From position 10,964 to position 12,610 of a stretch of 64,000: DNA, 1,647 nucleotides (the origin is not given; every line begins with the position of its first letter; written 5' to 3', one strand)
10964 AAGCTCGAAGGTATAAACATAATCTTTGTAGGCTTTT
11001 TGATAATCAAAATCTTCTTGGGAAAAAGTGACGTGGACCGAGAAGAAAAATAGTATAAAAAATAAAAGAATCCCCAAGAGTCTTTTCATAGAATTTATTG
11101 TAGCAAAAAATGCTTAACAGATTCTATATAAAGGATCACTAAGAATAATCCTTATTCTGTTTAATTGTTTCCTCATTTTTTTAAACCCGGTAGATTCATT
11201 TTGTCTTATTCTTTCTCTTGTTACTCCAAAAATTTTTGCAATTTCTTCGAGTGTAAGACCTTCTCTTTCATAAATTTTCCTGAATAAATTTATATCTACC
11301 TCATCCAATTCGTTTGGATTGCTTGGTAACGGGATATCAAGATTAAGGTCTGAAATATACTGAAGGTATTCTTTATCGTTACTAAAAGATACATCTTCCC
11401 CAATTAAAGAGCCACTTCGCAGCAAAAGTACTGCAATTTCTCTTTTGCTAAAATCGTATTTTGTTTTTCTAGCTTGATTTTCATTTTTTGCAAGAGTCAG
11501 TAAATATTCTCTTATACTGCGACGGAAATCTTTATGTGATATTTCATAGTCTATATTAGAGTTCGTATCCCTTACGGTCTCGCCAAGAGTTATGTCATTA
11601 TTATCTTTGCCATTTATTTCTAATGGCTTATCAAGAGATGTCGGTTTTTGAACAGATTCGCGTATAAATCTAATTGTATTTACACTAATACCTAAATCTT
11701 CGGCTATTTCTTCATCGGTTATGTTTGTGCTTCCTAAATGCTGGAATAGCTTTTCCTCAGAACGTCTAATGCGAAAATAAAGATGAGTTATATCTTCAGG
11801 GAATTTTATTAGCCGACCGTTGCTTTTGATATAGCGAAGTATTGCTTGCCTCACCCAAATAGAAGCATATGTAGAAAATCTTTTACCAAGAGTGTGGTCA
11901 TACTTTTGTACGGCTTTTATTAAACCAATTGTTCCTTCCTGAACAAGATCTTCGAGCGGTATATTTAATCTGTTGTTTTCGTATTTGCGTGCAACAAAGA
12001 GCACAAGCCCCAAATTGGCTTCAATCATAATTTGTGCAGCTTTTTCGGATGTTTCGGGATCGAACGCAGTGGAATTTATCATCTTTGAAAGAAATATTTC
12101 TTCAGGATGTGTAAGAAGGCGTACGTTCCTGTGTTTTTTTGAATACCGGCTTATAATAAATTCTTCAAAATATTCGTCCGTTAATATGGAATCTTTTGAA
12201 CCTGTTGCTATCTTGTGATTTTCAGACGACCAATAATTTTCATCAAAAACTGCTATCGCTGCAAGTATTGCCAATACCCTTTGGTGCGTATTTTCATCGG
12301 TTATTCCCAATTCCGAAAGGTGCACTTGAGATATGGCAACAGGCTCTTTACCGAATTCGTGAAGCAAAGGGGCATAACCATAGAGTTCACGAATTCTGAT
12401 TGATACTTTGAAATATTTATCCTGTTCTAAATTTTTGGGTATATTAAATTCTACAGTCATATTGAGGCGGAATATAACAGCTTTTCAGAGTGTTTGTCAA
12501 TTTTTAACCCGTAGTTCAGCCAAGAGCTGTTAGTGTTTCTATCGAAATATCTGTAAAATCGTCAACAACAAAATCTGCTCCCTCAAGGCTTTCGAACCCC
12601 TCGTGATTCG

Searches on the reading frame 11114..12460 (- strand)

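Call 85: search_protein_families(library=pfam, proteins=[window:11114-12460:-], max_evalue=0.0001)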
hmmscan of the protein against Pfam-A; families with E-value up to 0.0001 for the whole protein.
window:11114-12460:- (448 aa): 7 families
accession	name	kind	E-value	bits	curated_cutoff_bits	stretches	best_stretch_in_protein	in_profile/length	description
PF04542.20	Sigma70_r2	-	2.5e-18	66.1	24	1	145-216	1-70/71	Sigma-70 region 2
PF04545.22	Sigma70_r4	-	2.4e-13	49.8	24.1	1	394-431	14-50/50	Sigma-70, region 4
PF04539.22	Sigma70_r3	-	8.6e-09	35.8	25.3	1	230-300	5-70/78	Sigma-70 region 3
PF01381.28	HTH_3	-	6.7e-06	26.5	23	0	394-420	2-28/55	Helix-turn-helix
PF08281.18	Sigma70_r4_2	-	7.2e-06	26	25.7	0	250-264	30-44/54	Sigma-70, region 4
PF13384.12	HTH_23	-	3.2e-05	24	24.6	0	247-264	18-35/50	Homeodomain-like domain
PF08279.18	HTH_11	-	7.6e-05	23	25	0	244-264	12-33/55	HTH domain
